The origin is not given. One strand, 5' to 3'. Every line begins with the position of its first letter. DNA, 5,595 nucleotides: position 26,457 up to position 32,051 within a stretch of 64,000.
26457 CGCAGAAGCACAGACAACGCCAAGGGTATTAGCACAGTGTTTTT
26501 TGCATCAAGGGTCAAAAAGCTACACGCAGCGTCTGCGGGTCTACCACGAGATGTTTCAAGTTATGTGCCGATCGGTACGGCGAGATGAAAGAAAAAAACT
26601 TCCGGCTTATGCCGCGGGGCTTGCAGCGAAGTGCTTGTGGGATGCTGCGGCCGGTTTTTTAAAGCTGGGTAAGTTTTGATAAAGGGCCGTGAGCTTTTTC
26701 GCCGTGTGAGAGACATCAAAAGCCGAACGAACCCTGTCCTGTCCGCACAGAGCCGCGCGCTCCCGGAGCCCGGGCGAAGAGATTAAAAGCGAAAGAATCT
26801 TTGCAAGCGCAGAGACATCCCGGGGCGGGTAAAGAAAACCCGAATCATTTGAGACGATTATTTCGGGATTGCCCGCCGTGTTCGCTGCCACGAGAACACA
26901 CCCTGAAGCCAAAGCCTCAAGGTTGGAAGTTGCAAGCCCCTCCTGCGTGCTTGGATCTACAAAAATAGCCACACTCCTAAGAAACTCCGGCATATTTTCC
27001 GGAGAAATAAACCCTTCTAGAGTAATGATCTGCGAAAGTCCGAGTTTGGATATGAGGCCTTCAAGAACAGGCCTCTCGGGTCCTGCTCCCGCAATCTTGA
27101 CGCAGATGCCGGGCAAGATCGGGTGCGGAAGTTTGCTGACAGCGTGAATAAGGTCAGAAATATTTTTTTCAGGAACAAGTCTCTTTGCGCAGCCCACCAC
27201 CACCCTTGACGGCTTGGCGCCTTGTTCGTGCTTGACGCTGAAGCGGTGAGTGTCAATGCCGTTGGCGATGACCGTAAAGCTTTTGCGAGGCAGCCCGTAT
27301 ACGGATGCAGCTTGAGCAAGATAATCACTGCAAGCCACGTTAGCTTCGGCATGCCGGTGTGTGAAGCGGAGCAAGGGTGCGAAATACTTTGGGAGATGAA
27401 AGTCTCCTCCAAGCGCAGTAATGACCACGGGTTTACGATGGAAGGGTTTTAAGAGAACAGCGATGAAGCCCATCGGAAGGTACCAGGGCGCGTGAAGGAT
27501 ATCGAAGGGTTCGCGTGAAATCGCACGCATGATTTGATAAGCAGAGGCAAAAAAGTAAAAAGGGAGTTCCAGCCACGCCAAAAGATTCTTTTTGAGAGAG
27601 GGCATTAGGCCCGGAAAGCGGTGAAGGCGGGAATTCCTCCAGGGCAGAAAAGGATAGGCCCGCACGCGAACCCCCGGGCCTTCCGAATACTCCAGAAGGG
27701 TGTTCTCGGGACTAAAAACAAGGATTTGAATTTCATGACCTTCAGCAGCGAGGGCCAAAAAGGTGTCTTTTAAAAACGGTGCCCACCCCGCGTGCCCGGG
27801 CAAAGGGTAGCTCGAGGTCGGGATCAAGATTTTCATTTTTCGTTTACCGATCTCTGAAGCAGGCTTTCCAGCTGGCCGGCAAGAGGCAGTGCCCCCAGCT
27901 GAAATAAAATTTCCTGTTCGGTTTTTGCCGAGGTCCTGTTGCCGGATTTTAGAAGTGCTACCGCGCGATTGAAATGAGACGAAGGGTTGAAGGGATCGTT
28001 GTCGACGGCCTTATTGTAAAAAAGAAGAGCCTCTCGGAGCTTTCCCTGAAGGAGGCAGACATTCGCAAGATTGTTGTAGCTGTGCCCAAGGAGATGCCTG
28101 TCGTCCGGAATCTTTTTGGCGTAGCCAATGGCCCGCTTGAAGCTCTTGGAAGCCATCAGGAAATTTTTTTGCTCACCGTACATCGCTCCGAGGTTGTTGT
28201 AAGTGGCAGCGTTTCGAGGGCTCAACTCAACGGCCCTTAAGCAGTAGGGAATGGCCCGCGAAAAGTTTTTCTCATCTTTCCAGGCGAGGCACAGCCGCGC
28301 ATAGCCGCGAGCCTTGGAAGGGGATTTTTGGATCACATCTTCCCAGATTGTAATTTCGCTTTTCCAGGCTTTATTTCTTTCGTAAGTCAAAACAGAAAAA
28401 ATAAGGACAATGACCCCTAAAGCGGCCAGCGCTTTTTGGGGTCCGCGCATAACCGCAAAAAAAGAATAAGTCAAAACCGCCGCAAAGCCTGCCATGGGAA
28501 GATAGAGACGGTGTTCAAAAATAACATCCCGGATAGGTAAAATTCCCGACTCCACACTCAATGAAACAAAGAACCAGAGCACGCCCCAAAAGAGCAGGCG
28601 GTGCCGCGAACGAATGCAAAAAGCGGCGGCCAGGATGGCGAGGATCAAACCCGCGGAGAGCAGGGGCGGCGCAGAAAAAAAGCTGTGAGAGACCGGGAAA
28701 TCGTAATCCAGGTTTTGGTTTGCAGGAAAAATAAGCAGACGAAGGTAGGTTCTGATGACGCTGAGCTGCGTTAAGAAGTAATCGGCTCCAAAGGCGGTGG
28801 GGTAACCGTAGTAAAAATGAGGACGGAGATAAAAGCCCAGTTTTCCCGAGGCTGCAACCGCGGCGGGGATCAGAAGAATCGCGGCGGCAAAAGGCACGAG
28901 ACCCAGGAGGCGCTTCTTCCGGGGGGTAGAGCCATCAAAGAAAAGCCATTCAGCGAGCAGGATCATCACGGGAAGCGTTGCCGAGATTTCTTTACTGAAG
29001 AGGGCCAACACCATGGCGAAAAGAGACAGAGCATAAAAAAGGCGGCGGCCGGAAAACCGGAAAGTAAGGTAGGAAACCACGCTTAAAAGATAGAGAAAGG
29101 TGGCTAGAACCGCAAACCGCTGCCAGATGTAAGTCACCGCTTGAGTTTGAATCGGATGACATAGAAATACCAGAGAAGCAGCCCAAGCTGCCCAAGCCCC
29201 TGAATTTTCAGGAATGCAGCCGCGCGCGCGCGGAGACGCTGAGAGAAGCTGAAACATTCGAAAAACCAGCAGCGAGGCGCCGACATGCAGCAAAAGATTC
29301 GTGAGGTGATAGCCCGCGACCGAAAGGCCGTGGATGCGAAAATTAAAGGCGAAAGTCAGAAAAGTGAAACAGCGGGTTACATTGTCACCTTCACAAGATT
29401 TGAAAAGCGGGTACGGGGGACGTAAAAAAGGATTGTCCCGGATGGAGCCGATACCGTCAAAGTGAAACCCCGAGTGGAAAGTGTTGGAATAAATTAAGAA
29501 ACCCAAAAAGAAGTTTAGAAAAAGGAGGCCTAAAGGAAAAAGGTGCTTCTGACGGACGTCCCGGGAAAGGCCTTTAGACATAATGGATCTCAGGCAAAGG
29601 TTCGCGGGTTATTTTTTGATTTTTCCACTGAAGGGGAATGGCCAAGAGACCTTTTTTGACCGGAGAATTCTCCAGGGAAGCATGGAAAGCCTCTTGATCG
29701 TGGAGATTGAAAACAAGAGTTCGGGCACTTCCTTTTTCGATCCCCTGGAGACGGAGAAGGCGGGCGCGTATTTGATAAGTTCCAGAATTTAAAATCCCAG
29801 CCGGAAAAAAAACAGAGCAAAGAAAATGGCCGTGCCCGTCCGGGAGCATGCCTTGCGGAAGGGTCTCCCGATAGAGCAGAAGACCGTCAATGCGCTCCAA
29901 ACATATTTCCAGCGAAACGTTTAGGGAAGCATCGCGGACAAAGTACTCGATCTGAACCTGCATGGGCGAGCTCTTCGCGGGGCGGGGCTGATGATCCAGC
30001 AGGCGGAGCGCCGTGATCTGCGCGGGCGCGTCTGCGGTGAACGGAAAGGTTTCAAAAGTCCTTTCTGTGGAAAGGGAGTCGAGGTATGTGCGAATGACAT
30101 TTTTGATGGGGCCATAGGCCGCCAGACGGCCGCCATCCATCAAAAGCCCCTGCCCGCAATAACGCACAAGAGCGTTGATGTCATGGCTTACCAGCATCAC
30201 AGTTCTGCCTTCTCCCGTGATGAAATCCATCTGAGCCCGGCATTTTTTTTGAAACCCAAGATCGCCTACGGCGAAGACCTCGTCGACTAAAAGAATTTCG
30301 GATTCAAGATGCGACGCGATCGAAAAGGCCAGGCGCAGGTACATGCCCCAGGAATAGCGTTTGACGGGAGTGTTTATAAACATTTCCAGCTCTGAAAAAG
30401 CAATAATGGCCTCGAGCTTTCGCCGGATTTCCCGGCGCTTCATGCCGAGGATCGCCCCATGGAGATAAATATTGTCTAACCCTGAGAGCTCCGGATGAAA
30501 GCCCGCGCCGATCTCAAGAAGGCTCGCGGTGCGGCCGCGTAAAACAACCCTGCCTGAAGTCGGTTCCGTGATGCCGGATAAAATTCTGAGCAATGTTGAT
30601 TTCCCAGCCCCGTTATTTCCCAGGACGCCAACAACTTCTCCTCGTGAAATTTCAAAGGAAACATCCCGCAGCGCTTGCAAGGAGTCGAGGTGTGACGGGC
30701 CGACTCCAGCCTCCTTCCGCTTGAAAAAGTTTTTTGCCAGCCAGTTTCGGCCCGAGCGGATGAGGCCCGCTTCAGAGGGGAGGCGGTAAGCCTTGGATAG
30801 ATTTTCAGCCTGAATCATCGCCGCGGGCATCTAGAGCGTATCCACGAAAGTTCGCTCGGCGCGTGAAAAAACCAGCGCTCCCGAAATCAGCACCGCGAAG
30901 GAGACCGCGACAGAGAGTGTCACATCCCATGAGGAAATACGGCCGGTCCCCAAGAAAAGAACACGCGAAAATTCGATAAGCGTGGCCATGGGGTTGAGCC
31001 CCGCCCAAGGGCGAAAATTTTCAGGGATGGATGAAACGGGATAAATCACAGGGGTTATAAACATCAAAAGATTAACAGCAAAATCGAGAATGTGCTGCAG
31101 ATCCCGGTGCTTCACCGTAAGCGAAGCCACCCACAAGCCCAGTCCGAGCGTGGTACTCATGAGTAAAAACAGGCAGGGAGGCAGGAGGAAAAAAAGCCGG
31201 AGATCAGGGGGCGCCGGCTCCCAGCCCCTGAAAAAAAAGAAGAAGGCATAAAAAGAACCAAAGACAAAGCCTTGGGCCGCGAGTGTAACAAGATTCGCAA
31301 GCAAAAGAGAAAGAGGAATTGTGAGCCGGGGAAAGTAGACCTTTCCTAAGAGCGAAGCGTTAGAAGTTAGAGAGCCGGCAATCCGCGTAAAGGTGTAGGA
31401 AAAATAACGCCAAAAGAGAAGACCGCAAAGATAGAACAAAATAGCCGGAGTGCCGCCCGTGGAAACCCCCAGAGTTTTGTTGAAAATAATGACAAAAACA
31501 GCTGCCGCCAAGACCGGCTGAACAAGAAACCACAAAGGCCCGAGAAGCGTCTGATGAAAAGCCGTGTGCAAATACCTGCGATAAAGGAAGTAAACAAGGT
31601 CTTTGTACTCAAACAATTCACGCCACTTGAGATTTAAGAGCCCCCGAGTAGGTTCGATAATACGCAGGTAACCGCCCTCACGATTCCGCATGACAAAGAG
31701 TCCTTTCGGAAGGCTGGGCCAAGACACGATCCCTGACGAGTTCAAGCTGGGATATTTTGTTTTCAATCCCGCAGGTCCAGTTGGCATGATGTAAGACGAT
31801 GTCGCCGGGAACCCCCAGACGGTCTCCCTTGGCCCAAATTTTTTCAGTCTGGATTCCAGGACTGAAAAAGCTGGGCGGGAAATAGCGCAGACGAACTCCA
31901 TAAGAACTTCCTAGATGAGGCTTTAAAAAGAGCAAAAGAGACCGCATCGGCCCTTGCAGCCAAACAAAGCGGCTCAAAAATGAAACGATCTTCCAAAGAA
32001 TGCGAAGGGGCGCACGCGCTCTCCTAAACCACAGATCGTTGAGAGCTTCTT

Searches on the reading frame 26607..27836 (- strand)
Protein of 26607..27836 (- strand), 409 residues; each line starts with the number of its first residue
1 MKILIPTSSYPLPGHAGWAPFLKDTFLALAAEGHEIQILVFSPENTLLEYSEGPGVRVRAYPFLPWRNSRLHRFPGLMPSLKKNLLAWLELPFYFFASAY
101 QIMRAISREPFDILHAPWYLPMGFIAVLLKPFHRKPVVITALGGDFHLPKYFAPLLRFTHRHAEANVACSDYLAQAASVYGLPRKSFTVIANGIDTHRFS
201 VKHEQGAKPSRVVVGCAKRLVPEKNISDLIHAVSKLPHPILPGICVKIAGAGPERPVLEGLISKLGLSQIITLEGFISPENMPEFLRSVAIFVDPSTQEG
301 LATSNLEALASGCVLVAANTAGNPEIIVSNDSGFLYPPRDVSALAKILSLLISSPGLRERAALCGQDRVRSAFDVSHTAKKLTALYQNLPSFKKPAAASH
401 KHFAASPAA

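Call 21: search_protein_families(library=pfam, proteins=[window:26607-27836:-], max_evalue=0.001)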
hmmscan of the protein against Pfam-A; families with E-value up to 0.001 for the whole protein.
window:26607-27836:- (409 aa): 6 families
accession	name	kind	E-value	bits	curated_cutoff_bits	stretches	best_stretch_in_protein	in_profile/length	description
PF00534.26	Glycos_transf_1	-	1.1e-30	106.8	26.4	1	205-361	9-165/172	Glycosyl transferases group 1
PF13692.12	Glyco_trans_1_4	-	7.9e-24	85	27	1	213-352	3-140/142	Glycosyl transferases group 1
PF13439.12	Glyco_transf_4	-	2.5e-19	70.4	28.5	1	27-198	13-170/170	Glycosyltransferase Family 4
PF13579.12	Glyco_trans_4_4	-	4.6e-16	60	29.7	1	23-193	8-158/158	Glycosyl transferase 4-like domain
PF13524.12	Glyco_trans_1_2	-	5.3e-09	36.6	25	1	241-382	12-142/144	Glycosyl transferase-like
PF13477.12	Glyco_trans_4_2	-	3.4e-05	24.5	23.4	1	91-162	56-127/139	Glycosyl transferase 4-like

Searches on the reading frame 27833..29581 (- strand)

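Call 21: search_protein_families(library=pfam, proteins=[window:27833-29581:-], max_evalue=0.001)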
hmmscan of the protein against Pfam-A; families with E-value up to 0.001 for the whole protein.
window:27833-29581:- (582 aa): 10 families
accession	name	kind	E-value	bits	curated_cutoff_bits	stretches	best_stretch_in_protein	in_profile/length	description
PF00515.34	TPR_1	-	5.3e-18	64.5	27.8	1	502-532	4-34/34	Tetratricopeptide repeat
PF07719.23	TPR_2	-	4.3e-14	51.8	27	1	502-531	4-33/34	Tetratricopeptide repeat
PF13431.12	TPR_17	-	7e-14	51.3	24.4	2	521-548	1-28/34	Tetratricopeptide repeat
PF13424.12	TPR_12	-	2.7e-13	50.3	30.1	1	458-528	3-74/77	Tetratricopeptide repeat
PF13414.12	TPR_11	-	7.4e-12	45.2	26.8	1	507-547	2-42/42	TPR repeat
PF13181.12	TPR_8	-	1.6e-11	43.9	25.7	0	500-531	2-33/34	Tetratricopeptide repeat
PF13432.12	TPR_16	-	6.6e-06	26.9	32.7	0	501-533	33-65/65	Tetratricopeptide repeat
PF13374.12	TPR_10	-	8.4e-06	26.1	27.5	0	458-485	2-29/42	Tetratricopeptide repeat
PF13428.12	TPR_14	-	7.1e-05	23.6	23.5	0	504-540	6-42/44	Tetratricopeptide repeat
PF14559.12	TPR_19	-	0.00051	20.8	25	0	511-553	3-45/68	Tetratricopeptide repeat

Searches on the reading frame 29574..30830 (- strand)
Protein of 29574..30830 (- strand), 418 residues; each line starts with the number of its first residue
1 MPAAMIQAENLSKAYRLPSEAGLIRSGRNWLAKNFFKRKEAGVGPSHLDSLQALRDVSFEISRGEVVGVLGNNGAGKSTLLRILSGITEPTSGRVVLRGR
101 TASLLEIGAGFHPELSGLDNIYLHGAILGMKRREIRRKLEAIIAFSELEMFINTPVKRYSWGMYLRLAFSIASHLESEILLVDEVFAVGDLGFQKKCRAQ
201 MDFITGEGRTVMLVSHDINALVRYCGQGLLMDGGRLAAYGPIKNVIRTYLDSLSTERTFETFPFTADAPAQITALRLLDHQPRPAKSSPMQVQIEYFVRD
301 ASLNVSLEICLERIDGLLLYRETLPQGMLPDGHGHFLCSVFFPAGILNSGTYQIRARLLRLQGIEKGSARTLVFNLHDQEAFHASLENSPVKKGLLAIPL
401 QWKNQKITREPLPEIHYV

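Call 21: search_protein_families(library=pfam, proteins=[window:29574-30830:-], max_evalue=0.001)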
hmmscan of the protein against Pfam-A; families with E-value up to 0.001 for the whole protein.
window:29574-30830:- (418 aa): 1 family
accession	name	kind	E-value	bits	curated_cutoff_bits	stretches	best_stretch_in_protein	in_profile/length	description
PF00005.33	ABC_tran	-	1e-19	71.9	25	1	54-186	1-136/137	ABC transporter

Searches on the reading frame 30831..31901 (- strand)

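Call 21: search_protein_families(library=pfam, proteins=[window:30831-31901:-], max_evalue=0.001)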
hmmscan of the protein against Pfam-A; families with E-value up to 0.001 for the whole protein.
window:30831-31901:- (356 aa): 1 family
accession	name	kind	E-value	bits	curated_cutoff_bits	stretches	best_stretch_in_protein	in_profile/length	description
PF01061.29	ABC2_membrane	-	8.1e-14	52.1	26.9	1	103-316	3-210/211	ABC-2 type transporter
